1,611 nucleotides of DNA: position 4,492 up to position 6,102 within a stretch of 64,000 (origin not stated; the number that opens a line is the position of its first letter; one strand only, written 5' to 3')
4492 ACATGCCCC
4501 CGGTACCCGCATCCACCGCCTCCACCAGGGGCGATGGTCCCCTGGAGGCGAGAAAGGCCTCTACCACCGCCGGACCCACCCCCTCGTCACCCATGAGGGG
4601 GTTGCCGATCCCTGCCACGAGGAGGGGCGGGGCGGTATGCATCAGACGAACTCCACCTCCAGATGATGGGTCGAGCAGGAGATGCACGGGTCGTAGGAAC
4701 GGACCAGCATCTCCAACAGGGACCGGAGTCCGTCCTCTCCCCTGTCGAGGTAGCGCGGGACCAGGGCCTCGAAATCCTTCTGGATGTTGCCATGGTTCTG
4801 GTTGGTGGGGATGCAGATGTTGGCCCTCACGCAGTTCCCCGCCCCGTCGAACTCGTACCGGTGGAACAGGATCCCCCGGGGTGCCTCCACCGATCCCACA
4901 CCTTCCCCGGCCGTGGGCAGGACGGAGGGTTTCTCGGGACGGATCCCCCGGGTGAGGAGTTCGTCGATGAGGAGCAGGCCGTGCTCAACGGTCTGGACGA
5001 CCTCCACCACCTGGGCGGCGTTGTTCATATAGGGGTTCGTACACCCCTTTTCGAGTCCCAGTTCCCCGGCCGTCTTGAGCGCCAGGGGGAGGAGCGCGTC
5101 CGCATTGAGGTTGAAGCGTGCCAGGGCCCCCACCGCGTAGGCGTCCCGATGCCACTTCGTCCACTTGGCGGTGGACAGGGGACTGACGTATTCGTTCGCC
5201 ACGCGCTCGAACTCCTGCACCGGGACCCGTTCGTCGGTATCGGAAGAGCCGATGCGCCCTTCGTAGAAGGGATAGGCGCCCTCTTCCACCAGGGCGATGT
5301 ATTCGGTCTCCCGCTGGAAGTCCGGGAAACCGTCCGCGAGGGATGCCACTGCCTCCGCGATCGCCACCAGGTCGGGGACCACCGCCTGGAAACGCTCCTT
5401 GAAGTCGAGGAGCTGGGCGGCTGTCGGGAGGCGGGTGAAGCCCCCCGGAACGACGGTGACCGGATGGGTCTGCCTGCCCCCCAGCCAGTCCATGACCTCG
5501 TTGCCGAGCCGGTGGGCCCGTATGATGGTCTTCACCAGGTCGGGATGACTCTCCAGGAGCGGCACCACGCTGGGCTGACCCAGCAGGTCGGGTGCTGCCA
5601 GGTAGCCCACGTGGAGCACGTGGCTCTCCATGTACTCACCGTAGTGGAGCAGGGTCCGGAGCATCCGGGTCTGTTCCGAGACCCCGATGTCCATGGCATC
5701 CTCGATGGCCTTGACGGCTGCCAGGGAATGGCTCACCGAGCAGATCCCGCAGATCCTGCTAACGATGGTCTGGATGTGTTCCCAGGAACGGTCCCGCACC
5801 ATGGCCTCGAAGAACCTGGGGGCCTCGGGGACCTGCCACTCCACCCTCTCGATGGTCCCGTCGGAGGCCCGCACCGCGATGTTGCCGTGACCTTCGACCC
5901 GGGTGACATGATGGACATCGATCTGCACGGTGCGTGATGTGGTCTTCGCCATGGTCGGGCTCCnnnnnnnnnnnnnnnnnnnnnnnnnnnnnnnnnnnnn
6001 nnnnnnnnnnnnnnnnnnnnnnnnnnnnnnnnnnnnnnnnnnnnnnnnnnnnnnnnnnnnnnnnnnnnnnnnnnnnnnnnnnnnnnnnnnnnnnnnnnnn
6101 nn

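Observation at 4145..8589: Complete group 3b (sulfhydrogenase-type) [NiFe] hydrogenase operon with stop/start overlaps at every gene junction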

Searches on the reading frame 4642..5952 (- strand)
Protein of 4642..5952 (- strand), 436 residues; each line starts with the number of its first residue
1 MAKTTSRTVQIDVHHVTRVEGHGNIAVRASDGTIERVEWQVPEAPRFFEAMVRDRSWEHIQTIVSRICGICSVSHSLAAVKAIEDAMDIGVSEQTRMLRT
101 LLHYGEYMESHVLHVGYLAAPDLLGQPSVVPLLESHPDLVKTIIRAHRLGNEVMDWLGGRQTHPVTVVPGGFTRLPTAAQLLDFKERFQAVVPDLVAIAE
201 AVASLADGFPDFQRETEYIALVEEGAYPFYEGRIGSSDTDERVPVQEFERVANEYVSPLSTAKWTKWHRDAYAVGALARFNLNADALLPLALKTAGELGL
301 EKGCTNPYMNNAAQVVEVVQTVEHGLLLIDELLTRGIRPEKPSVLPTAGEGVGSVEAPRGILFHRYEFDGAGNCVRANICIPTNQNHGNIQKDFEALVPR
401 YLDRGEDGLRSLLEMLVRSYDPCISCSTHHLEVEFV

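Call 5: search_protein_families(library=pfam, proteins=[window:4642-5952:-], max_evalue=0.01)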
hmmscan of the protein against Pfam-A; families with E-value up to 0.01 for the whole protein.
window:4642-5952:- (436 aa): 1 family
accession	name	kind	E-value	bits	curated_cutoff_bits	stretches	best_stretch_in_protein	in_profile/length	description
PF00374.24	NiFeSe_Hases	-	1e-24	87.8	25.8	2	46-123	1-78/508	Nickel-dependent hydrogenase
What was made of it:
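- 4642..5952 (-): alpha subunit = [NiFe] hydrogenase large subunit, 436 aa. Pfam NiFeSe_Hases (call 5).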

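Call 6: search_protein_families(library=ncbifam, proteins=[window:4642-5952:-], max_evalue=0.01)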
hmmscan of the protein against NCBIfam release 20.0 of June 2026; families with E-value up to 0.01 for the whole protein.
window:4642-5952:- (436 aa): 13 families
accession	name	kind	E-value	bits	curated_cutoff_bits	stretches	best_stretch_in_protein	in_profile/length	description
NF040828.1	sulfhyd_ShyA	equivalog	6.2e-81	272.4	700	1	10-431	2-413/415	NAD(P)-dependent hydrogenase/sulfhydrogenase 2 subunit alpha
NF040832.1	sulfhyd_HydA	equivalog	1.8e-68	231.6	880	1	10-430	4-423/426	NADPH-dependent hydrogenase/sulfhydrogenase 1 subunit alpha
NF041785.2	VhuA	equivalog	7.4e-51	173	800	1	11-392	4-407/418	F420-non-reducing hydrogenase Vhu subunit A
NF033181.1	NiFeSe_hydrog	equivalog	2.4e-39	135.6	600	3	10-140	3-132/507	nickel-dependent hydrogenase large subunit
TIGR03295.1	frhA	equivalog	1.5e-37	129.5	392.5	2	10-174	4-164/412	coenzyme F420 hydrogenase subunit alpha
NF045518.1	H2_NiFeSe_large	exception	4.2e-36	124.8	780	2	9-192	2-199/485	NiFeSe hydrogenase large subunit HysA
NF007778.0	PRK10467.1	equivalog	6.6e-19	67.6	969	1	10-125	4-118/567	hydrogenase 2 large subunit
NF007550.0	PRK10170.1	equivalog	3.4e-17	62.1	1101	2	12-123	20-131/597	Ni/Fe-hydrogenase large subunit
NF004739.1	PRK06075.1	equivalog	3.3e-07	29.4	360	1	21-120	14-113/384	NADH-quinone oxidoreductase subunit D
NF041786.2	VhuU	equivalog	1.2e-06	28.2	70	1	412-430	10-28/45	F420-non-reducing hydrogenase selenoprotein subunit VhuU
TIGR01962.1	NuoD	equivalog_domain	7.2e-06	25.1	459.35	1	33-119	28-114/386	NADH dehydrogenase (quinone) subunit D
NF040602.1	F420_dehyd_FpoD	exception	0.00047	19.3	600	1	48-117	48-117/372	F420H2 dehydrogenase subunit FpoD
NF008974.0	PRK12322.1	equivalog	0.00064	18.8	522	0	45-118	44-117/366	NADH-quinone oxidoreductase subunit D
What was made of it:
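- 4642..5952 (-): ShyA 272 and HydA 232 bits (call 6).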

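Call 7: search_solved_structures(query=window:4642-5952:-, max_evalue=0.001, show_alignments=1)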
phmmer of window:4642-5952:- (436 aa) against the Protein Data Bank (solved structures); distinct sequences matched with E-value up to 0.001: 74 (the best 60 are shown).
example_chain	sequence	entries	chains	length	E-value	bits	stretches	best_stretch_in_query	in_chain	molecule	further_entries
5yxy_A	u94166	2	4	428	1.2e-64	222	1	10-430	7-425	Cytosolic NiFe-hydrogenase, alpha subunit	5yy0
9nez_D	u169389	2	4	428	5.1e-62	213.4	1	10-430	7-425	Sulfhydrogenase 1 subunit alpha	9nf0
9e15_B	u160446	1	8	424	1.4e-61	212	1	10-429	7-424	Sulfhydrogenase 1 subunit alpha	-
9e1j_B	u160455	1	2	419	2e-61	211.5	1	11-429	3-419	Sulfhydrogenase 1 subunit alpha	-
5odc_F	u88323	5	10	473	3.5e-58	200.8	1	9-431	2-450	Methyl-viologen reducing hydrogenase subunit A | Methyl-viologen reducing hydrogenase, subunit A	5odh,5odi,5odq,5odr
7t2r_D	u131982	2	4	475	4.7e-52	180.6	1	9-430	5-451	NiFe hydrogenase large subunit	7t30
9sw2_F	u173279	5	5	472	5.2e-47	164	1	9-432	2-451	F420-non-reducing hydrogenase subunit A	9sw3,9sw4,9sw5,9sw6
9sfi_g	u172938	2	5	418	4.3e-46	160.9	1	11-394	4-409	Coenzyme F420-reducing hydrogenase, alpha subunit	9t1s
5xf9_D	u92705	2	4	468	3.8e-38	134.8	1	8-429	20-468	NAD-reducing hydrogenase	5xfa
9r51_A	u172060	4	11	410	4.7e-28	101.5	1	11-431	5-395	F420-reducing [NiFe]-hydrogenase from Methanothermococcus thermolithotrophicus subunit alp | F420-reducing [NiFe]-hydrogenase from Methanothermococcus thermolit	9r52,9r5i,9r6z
5jsu_B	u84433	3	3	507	1e-27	100.4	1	6-196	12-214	Periplasmic [NiFeSe] hydrogenase, large subunit, selenocysteine-containing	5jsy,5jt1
1cc1_L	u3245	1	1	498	2e-27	99.5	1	8-136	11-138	HYDROGENASE (LARGE SUBUNIT)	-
4kl8_L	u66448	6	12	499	2e-27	99.4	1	8-136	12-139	Nickel-dependent hydrogenase large subunit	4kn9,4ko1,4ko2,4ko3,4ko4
5jsh_B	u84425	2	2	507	3.2e-26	95.4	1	6-196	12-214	Periplasmic [NiFeSe] hydrogenase, large subunit, selenocysteine-containing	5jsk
6ruc_B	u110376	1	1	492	9.7e-26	93.9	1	6-196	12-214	Periplasmic [NiFeSe] hydrogenase, large subunit, selenocysteine-containing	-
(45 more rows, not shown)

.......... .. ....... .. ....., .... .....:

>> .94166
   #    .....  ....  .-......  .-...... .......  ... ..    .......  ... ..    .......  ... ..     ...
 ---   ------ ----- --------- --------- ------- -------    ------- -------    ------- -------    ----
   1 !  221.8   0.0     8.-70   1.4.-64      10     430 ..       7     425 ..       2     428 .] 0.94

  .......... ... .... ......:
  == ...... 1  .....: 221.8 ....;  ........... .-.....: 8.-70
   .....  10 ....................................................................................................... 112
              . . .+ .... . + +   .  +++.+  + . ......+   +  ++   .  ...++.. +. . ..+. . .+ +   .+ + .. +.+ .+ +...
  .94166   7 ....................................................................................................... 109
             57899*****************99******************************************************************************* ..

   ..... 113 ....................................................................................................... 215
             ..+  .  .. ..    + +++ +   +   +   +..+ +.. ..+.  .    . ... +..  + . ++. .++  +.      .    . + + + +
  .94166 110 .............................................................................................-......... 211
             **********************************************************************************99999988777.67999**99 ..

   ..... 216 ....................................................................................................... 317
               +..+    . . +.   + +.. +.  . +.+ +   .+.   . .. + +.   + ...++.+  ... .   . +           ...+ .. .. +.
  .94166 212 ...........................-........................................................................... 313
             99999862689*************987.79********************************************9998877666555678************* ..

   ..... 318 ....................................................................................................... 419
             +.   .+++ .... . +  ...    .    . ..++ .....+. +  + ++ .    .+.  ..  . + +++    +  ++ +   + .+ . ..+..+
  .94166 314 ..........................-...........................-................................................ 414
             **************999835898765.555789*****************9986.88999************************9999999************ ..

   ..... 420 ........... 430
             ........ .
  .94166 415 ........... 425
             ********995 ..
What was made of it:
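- On Group 3b [NiFe] hydrogenase: Against the PDB, 3b scores 212-222, above 3c 201, 3d 135 and 3a 101 (call 7).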

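Call 8: find_homologous_proteins(query=window:4642-5952:-, max_evalue=1e-10)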
Query window:4642-5952:- (436 aa): 8000 proteins with E <= 1e-10 among 8000 candidates; the best 120 are listed.
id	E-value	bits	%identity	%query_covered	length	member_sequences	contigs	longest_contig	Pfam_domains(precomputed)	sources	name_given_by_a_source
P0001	3.7e-295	996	100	100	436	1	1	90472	PF00374.25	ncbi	ncbi:MAG: Ni/Fe hydrogenase subunit alpha [bacterium]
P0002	5.1e-260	881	87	100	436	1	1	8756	PF00374.25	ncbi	-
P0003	5.2e-247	838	81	100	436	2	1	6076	PF00374.25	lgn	-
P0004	1.3e-215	734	74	99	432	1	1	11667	PF00374.25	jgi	jgi:coenzyme F420-reducing hydrogenase alpha subunit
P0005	6.5e-215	732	74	99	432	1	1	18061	PF00374.25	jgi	-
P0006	1.5e-214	731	75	99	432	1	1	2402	PF00374.25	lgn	-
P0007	4.9e-214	729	73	99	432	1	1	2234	PF00374.25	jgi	jgi:coenzyme F420-reducing hydrogenase alpha subunit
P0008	8.4e-214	728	73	99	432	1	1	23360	PF00374.25,PF27537.1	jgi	jgi:coenzyme F420-reducing hydrogenase alpha subunit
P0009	2.4e-211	720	75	98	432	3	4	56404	PF00374.25,PF27537.1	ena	-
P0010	4.4e-211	719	73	98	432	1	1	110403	PF00374.25,PF27537.1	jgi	-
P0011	1.9e-210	717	74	98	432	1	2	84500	PF00374.25,PF27537.1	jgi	-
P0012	2.4e-210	717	73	99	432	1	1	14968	PF00374.25,PF27537.1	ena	-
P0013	3.1e-210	717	74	99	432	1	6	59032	PF00374.25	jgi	jgi:coenzyme F420-reducing hydrogenase alpha subunit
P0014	3.2e-209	713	75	98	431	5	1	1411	PF00374.25,PF27537.1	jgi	jgi:coenzyme F420-reducing hydrogenase alpha subunit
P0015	5.2e-209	713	72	99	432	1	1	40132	PF00374.25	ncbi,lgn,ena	-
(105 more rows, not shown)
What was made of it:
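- Checked: However, homologues, the GenBank protein (436 aa, 100% identity and coverage, call 8) and the GGAG all favour ATG 5952.
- JGI names for homologues are inconsistent, using both F420-reducing and sulfhydrogenase (call 8).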

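Call 9: find_encoding_contigs(protein=P0001, flank=10000, max_places=3)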
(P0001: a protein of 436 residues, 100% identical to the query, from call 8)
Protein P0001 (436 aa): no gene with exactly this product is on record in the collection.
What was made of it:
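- Tried and rejected: An exact look-up of the large subunit's contig found nothing on record (call 9).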

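Call 16: find_related_loci(query=window:4642-5952:-, collection=genome_contigs, flank=8000)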
Query window:4642-5952:- (436 aa) in genome_contigs; peptide patterns used: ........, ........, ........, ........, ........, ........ (x = any residue, [..] = any of these).
323 stretches matched a pattern; 249 encode a relative of the query (tblastn E <= 1e-3); the best 80 are kept; 80 distinct loci.
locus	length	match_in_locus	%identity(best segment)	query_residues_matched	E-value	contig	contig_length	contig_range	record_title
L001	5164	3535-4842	70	1-436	0e+0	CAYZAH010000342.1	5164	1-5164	MAG TPA_asm: uncultured Pirellulales bacterium isolate binchicken_co150_548 genome assembly, contig: NODE_48415_length_5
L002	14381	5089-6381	70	6-436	0e+0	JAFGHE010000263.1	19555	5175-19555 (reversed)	MAG: Sedimentisphaerales bacterium isolate Zod_Metabat.1436 k87_11925883, whole genome shotgun sequence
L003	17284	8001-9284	71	8-436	0e+0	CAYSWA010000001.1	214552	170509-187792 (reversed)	MAG TPA_asm: uncultured candidatus Brocadiaceae bacterium isolate SRP141376_co1_83 genome assembly, contig: NODE_79_leng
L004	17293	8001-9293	71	6-436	0e+0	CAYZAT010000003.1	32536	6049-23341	MAG TPA_asm: uncultured Pirellulales bacterium isolate binchicken_co334_163 genome assembly, contig: NODE_2212_length_32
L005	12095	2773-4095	73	2-436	0e+0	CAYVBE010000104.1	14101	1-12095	MAG TPA_asm: uncultured candidatus Brocadiaceae bacterium isolate SRP141376_co1_238 genome assembly, contig: NODE_8435_l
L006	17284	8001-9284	71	9-436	0e+0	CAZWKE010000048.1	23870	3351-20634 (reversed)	MAG TPA_asm: uncultured Spirochaetaceae bacterium isolate binchicken_co151_536 genome assembly, contig: NODE_2887_length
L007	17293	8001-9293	70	6-436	0e+0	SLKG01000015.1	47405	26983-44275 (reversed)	MAG: Kiritimatiellae bacterium isolate CSSed165cm_264 CSSed16-5cm-730, whole genome shotgun sequence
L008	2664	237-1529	72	6-436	0e+0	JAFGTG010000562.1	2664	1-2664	MAG: Sedimentisphaerales bacterium isolate Zod_Metabat.96 k87_13210044, whole genome shotgun sequence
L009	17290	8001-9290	70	7-436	0e+0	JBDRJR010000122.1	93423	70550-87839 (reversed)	MAG: Verrucomicrobiota bacterium isolate MEGAHIT-group-1.662 k141_10372181, whole genome shotgun sequence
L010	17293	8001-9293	69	6-436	0e+0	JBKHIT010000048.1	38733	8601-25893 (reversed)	MAG: Candidatus Brocadiia bacterium isolate D3M15_1 NODE_66_length_38733_cov_14.612545, whole genome shotgun sequence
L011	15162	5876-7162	69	8-436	0e+0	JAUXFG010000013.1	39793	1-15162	MAG: Candidatus Fermentibacteria bacterium isolate CSMAG_2897 CSMAG_2897_k117_8039516_length_39793_cov_9.0000, whole gen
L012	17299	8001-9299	69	6-436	0e+0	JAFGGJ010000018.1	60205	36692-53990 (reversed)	MAG: Planctomycetota bacterium isolate Zod_Metabat.1381 k87_1684663, whole genome shotgun sequence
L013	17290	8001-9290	69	7-436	0e+0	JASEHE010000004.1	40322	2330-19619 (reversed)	MAG: Verrucomicrobiota bacterium isolate Yes70-15 NODE_4_length_40322_cov_16.773686, whole genome shotgun sequence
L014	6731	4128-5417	71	7-436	0e+0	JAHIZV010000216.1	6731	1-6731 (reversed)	MAG: Verrucomicrobia bacterium isolate Modern_marine.mb.194 Modern_marine.mb.194_k141_2240972, whole genome shotgun sequ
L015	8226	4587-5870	68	9-436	0e+0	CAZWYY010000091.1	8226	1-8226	MAG TPA_asm: uncultured Spirochaetaceae bacterium isolate SRP214966_co4_496 genome assembly, contig: NODE_10691_length_8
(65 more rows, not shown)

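Call 32: find_encoding_contigs(protein=P0002, flank=10000, max_places=2)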
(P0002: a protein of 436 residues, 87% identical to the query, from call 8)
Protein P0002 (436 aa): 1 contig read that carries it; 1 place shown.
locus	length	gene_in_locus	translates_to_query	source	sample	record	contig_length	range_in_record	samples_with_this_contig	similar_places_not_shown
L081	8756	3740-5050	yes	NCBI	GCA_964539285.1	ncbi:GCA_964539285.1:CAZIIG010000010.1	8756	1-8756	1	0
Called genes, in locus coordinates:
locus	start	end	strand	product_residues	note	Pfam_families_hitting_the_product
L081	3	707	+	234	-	?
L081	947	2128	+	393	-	-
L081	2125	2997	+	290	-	PF00970:FAD_binding_6 (weak), PF00175:NAD_binding_1, PF10418:DHODB_Fe-S_bind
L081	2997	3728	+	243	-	PF01058:Oxidored_q6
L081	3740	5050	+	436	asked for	PF00374:NiFeSe_Hases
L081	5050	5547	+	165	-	PF01750:HycI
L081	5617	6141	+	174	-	PF00520:Ion_trans, PF07885:Ion_trans_2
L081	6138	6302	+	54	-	-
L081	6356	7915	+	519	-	PF00246:Peptidase_M14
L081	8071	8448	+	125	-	-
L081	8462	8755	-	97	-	?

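Call 33: find_encoding_contigs(protein=P0003, flank=10000, max_places=2)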
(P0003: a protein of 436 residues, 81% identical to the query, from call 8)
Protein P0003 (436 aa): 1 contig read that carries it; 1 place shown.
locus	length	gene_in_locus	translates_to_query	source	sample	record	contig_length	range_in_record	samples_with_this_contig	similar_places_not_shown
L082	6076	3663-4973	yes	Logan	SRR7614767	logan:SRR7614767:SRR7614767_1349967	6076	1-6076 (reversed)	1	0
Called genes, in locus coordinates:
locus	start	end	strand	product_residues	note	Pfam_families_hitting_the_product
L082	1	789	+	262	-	?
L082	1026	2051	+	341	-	PF12838:Fer4_7 (faint), PF13187:Fer4_9 (faint), PF13183:Fer4_8 (faint), PF13534:Fer4_17 (faint), PF17179:Fer4_22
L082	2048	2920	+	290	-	PF00970:FAD_binding_6 (weak), PF00175:NAD_binding_1, PF10418:DHODB_Fe-S_bind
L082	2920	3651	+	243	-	PF01058:Oxidored_q6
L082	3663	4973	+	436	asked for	PF00374:NiFeSe_Hases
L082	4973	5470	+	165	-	PF01750:HycI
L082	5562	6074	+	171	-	?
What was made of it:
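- Checked: The same junction geometry is called in the two nearest relatives, L081 and L082 (calls 32, 33).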

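Call 45: list_cluster_members(proteins=[P0001, P0002])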
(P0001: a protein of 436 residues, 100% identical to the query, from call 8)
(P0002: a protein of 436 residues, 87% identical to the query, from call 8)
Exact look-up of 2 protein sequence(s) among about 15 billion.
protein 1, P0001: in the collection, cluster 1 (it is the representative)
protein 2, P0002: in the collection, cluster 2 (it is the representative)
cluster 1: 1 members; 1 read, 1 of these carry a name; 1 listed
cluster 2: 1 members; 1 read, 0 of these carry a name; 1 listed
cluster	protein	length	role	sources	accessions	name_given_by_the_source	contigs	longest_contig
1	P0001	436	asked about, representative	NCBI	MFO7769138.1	MAG: Ni/Fe hydrogenase subunit alpha [bacterium]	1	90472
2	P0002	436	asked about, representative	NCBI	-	-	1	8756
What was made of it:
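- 4642..5952 (-): Identical to GenBank MFO7769138.1 (calls 8, 45).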
